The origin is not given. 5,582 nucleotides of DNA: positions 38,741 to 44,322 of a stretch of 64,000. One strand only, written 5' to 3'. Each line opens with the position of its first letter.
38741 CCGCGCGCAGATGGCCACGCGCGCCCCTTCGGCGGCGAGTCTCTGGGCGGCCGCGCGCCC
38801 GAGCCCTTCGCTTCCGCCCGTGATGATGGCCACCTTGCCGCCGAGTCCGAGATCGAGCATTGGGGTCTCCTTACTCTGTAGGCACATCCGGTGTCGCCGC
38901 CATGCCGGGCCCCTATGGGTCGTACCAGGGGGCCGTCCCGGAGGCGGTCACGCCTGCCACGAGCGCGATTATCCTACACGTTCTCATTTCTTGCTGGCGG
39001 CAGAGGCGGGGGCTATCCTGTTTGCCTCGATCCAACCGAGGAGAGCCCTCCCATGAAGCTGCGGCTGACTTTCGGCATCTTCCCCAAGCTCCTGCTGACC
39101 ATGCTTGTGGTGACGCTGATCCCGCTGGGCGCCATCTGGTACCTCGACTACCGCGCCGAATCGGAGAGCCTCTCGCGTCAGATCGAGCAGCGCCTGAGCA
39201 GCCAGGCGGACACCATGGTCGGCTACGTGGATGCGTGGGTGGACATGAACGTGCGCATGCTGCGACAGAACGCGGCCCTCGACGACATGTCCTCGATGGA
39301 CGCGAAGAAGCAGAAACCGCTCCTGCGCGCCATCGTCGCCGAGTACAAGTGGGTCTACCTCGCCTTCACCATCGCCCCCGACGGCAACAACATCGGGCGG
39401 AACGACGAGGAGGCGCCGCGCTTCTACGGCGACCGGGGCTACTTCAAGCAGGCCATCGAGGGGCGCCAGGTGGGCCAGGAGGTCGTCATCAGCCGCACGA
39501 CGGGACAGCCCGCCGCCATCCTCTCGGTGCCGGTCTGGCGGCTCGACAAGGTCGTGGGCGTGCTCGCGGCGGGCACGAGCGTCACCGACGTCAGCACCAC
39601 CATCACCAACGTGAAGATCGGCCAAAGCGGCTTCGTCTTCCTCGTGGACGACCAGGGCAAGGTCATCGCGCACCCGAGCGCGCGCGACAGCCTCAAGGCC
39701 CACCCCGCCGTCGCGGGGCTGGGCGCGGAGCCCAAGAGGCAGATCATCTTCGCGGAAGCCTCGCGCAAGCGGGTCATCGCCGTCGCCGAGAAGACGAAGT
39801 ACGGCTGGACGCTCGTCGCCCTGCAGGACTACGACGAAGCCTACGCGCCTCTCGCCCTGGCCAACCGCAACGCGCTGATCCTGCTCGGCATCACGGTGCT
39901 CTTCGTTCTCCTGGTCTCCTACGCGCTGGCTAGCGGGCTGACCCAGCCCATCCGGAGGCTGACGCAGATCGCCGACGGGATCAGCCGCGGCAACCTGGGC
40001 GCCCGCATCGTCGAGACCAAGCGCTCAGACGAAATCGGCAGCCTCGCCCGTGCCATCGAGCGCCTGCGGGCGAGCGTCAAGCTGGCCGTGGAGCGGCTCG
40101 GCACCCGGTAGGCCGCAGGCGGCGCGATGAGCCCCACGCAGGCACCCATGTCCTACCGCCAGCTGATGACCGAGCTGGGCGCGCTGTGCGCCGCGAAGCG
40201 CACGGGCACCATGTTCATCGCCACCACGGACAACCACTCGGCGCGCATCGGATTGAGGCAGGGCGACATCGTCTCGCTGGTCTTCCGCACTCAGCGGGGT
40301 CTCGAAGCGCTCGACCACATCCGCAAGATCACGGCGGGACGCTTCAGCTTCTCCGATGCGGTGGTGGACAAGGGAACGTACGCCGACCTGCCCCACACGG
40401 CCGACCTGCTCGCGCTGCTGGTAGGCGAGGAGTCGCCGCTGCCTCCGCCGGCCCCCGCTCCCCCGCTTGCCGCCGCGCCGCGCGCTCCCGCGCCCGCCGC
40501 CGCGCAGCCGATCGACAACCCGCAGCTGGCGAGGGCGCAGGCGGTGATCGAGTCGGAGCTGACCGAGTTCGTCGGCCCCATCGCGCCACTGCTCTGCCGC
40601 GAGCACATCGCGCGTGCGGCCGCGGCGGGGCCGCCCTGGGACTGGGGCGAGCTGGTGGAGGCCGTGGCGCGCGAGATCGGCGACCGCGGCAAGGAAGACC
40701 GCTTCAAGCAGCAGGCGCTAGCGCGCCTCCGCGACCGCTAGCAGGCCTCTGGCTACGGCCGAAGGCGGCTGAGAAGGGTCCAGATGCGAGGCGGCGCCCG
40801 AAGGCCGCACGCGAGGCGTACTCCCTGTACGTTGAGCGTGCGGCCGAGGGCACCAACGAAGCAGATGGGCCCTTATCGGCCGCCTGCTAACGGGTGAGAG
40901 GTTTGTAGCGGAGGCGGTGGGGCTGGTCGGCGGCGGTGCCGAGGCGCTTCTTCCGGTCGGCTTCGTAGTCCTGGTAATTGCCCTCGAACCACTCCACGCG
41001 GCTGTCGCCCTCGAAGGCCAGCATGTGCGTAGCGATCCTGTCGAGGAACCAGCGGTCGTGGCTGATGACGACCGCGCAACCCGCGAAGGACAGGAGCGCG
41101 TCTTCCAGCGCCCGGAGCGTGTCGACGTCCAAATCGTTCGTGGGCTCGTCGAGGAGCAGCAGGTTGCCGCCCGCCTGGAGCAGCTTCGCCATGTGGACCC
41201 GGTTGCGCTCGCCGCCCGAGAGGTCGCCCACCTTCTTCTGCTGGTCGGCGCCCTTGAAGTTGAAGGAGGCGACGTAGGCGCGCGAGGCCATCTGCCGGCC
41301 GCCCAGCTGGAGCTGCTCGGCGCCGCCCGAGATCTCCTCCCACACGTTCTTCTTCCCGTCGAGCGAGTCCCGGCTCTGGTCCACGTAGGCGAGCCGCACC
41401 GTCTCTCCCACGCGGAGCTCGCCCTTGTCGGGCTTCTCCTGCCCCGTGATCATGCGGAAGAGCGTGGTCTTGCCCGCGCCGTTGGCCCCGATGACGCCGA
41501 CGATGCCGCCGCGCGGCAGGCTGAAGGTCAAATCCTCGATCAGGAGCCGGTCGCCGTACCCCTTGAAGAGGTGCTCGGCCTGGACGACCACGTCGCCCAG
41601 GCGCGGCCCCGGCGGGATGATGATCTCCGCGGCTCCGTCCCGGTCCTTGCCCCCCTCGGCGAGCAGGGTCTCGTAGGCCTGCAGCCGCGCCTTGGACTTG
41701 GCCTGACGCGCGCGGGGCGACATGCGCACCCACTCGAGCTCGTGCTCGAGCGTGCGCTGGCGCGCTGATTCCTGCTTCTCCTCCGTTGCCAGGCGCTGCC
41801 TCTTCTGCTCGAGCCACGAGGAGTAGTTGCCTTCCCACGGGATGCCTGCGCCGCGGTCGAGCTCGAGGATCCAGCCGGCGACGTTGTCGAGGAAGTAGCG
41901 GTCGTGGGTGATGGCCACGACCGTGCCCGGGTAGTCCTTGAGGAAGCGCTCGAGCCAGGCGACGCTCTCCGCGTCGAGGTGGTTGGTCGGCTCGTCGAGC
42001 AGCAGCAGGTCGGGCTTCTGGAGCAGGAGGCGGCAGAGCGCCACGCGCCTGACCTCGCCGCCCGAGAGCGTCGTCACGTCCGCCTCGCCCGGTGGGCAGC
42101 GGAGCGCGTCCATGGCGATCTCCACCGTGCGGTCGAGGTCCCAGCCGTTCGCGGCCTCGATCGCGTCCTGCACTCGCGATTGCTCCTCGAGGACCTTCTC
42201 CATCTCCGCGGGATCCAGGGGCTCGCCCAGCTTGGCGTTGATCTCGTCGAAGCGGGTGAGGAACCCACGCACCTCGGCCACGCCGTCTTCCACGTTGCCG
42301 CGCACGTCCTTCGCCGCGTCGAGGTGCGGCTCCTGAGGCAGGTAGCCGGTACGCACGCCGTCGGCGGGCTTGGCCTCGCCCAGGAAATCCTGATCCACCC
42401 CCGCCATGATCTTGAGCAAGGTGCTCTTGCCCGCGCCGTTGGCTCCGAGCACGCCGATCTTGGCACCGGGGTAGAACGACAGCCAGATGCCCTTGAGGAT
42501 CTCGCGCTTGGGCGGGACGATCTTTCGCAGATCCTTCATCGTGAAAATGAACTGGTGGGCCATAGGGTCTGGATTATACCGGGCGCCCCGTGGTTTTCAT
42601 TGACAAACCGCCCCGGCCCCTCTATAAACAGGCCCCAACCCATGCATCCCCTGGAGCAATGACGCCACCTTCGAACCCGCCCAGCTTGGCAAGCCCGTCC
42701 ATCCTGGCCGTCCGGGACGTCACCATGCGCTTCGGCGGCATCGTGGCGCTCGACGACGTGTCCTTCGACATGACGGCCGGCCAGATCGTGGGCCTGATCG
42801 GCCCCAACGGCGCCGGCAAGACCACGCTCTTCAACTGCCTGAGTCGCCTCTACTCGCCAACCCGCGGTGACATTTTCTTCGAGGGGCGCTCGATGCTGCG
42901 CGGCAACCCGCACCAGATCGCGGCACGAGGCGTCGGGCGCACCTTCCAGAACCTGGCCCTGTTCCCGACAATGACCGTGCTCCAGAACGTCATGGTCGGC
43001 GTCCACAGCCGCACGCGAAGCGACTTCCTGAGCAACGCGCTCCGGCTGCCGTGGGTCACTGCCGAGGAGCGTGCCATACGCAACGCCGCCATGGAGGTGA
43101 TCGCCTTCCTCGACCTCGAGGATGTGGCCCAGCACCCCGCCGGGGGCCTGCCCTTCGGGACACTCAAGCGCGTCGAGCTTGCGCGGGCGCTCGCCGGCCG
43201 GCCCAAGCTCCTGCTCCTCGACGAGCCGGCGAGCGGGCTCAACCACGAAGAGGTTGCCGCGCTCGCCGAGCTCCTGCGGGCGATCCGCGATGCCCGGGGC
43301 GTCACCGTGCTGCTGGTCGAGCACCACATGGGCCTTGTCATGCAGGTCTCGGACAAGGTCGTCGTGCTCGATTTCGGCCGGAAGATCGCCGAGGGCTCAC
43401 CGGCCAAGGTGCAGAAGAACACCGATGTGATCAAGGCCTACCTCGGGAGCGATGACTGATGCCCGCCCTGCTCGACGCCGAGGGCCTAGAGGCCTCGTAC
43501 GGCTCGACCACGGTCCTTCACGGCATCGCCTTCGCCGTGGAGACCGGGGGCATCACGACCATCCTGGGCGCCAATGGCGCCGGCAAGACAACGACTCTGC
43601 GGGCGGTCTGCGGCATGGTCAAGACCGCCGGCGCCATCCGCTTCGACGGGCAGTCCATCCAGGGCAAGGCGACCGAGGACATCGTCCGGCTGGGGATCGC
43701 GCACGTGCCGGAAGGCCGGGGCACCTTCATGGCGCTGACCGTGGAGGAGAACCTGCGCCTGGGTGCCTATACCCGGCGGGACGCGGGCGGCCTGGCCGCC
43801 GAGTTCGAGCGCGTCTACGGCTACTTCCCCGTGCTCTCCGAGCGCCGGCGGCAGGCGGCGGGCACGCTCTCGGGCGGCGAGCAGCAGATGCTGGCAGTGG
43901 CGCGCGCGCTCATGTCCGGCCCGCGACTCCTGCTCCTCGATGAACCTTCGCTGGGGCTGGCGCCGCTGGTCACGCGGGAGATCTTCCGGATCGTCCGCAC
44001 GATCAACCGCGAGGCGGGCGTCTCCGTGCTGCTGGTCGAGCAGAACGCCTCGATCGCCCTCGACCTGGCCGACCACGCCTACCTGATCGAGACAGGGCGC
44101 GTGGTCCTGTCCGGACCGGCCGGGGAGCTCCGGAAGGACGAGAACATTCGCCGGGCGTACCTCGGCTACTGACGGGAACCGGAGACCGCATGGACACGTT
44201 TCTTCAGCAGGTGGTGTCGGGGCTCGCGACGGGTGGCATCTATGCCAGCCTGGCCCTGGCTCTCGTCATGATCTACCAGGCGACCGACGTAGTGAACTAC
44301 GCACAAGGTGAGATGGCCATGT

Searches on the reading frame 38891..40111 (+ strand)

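Call 46: search_protein_families(library=pfam, proteins=[window:38891-40111:+], max_evalue=0.00001)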
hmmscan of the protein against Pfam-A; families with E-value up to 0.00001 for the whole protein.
window:38891-40111:+ (406 aa): 3 families
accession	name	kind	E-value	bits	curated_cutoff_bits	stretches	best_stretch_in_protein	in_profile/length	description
PF02743.24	dCache_1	-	3.2e-20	73.1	45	1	94-266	3-189/240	Cache domain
PF00672.30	HAMP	-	3.2e-10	40.6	25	1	346-395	2-50/53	HAMP domain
PF17201.10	Cache_3-Cache_2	-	5.1e-06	26.4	27.7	1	219-319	172-291/299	Cache 3/Cache 2 fusion domain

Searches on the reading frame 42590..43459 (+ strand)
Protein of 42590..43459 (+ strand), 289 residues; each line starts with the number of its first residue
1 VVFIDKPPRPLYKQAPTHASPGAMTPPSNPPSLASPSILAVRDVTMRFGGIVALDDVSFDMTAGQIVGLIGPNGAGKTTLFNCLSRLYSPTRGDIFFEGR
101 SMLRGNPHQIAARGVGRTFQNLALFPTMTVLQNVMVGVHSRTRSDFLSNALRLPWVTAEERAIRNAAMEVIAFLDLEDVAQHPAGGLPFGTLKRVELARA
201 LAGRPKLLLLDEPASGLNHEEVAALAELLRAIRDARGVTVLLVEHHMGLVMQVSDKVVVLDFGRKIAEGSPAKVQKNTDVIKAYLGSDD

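Call 79: search_protein_families(library=pfam, proteins=[window:42590-43459:+], max_evalue=0.00001)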
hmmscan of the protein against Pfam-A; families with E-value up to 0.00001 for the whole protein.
window:42590-43459:+ (289 aa): 3 families
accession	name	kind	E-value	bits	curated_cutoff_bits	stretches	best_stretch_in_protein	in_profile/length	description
PF00005.33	ABC_tran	-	1.2e-31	110.6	25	1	54-214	1-136/137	ABC transporter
PF13304.12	AAA_21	-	1.7e-11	45.2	27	0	66-89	1-24/304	AAA domain, putative AbiEii toxin, Type IV TA system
PF12399.14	BCA_ABC_TP_C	-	1.3e-10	41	25.5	1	264-289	1-26/27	Branched-chain amino acid ATP-binding cassette transporter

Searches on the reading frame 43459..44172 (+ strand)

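Call 79: search_protein_families(library=pfam, proteins=[window:43459-44172:+], max_evalue=0.00001)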
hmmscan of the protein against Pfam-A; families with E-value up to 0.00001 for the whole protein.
window:43459-44172:+ (237 aa): 2 families
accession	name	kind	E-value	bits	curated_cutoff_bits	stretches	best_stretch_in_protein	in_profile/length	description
PF00005.33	ABC_tran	-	2.7e-28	99.7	25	1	20-164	1-136/137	ABC transporter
PF13304.12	AAA_21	-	1.6e-10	42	27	0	131-191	232-294/304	AAA domain, putative AbiEii toxin, Type IV TA system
